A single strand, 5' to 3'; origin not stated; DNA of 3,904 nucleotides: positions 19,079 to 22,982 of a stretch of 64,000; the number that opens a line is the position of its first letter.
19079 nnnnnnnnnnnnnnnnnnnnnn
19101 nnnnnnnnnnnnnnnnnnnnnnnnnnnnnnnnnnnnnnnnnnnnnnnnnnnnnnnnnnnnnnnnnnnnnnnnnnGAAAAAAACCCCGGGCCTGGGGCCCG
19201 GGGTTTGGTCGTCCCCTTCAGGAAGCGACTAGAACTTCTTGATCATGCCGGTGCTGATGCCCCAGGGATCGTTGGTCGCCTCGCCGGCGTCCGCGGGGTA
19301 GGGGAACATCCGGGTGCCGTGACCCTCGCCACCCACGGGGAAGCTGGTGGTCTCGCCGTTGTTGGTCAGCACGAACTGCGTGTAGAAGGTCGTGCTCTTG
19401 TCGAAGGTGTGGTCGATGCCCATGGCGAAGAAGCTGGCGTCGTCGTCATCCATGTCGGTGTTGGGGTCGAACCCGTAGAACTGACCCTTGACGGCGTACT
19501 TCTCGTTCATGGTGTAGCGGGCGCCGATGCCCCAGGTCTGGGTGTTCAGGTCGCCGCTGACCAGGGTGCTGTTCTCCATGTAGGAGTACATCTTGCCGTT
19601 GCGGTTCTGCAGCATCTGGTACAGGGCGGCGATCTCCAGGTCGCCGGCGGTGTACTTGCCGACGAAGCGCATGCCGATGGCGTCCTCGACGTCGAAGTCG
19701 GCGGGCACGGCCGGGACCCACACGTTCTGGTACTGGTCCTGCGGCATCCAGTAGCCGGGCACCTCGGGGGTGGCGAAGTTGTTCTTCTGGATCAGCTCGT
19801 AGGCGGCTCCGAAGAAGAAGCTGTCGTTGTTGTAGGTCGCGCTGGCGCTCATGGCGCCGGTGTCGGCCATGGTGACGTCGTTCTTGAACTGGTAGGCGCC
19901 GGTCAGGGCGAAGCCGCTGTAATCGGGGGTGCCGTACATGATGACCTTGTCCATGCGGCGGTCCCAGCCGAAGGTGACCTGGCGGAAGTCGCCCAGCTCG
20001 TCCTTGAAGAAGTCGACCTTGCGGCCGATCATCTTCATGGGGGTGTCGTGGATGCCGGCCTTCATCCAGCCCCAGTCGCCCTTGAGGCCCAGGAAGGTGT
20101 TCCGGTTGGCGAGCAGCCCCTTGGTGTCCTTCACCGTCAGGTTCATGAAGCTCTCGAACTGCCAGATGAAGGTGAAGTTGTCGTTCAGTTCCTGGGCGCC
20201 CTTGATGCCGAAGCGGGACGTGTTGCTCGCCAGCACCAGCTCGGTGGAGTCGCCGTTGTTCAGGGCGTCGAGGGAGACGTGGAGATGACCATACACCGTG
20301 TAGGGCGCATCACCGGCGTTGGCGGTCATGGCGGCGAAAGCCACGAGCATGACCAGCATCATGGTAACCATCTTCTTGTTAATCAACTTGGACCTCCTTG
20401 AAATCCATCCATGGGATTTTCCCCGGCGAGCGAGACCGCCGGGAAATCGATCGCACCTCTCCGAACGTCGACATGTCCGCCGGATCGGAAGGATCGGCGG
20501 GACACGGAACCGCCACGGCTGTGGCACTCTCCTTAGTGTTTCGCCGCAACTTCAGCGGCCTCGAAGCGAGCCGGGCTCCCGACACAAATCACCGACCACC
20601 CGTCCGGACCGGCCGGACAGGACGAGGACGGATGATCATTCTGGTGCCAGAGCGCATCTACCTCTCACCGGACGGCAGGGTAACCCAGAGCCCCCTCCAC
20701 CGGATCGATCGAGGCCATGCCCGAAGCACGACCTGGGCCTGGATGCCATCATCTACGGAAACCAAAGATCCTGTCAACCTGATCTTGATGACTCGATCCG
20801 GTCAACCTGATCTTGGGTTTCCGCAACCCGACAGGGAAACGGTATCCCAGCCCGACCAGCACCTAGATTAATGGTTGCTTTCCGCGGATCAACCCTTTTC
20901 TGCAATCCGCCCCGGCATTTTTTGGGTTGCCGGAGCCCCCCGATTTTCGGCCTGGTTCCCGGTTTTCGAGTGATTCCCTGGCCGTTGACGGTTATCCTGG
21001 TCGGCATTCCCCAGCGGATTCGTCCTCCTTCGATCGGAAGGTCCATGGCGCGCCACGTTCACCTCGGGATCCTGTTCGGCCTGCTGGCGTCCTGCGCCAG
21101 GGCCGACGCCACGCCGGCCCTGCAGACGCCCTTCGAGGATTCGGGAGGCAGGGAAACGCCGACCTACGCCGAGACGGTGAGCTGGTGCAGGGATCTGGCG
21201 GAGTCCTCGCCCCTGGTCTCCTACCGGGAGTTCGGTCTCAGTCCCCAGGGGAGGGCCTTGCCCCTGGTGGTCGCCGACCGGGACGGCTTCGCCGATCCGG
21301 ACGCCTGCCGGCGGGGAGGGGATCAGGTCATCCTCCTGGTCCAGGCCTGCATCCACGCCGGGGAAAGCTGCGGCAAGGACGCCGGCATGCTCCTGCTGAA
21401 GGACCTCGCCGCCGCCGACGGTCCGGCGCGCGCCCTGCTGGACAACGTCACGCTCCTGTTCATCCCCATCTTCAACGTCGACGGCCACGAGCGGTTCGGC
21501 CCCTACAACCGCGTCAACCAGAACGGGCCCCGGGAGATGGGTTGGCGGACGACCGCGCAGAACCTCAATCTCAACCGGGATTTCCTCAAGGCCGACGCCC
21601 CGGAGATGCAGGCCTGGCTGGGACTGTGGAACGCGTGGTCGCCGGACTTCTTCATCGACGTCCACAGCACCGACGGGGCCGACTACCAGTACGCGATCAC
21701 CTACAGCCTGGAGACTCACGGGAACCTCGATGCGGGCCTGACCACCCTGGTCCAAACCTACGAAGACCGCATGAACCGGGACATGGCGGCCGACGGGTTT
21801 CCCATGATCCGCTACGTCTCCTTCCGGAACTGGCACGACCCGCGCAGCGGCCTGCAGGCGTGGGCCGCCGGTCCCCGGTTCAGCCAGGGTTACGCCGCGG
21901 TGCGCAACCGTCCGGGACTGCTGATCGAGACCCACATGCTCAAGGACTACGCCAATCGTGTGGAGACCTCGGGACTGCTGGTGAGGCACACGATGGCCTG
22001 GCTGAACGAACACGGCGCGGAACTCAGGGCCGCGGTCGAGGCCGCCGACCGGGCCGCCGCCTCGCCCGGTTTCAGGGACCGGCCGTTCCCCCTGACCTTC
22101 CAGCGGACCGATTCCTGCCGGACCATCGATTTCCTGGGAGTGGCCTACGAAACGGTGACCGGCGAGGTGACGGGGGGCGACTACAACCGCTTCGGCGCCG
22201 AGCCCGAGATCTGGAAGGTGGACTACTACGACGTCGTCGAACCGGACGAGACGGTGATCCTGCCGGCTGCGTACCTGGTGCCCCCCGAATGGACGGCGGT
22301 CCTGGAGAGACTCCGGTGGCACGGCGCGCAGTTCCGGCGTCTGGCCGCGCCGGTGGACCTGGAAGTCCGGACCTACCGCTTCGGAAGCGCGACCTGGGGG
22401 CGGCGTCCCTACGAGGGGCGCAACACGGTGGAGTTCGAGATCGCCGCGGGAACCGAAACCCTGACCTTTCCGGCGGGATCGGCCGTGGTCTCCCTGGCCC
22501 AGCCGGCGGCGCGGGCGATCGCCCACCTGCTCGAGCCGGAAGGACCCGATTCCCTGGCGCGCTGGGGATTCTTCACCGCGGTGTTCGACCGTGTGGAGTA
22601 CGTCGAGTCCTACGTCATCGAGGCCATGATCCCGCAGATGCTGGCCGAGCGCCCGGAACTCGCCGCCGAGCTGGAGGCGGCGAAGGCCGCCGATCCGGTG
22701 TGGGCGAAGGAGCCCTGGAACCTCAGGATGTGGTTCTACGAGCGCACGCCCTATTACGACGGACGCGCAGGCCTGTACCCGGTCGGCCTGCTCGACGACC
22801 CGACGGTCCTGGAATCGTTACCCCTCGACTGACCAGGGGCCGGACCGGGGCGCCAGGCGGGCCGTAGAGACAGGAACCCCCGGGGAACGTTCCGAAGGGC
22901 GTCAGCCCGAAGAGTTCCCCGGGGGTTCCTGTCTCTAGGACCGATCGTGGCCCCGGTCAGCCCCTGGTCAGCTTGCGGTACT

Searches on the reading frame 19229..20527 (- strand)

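Call 56: search_protein_families(library=pfam, proteins=[window:19229-20527:-], max_evalue=0.0001)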
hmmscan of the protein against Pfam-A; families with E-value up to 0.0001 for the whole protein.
window:19229-20527:- (432 aa): 2 families
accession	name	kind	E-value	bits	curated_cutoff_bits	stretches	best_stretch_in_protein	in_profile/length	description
PF13609.12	Porin_4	-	4.5e-29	102.7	27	1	60-391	4-308/310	Gram-negative porin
PF00267.27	Porin_1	-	2.2e-15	57.4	23.7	1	100-384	27-307/337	Gram-negative porin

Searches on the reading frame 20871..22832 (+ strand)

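Call 56: search_protein_families(library=pfam, proteins=[window:20871-22832:+], max_evalue=0.0001)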
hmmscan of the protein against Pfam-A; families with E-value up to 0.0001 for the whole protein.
window:20871-22832:+ (653 aa): 1 family
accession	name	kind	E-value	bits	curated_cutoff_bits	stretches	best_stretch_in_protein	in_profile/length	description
PF00246.29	Peptidase_M14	-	1.5e-15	58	21.6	1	103-241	2-136/286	Zinc carboxypeptidase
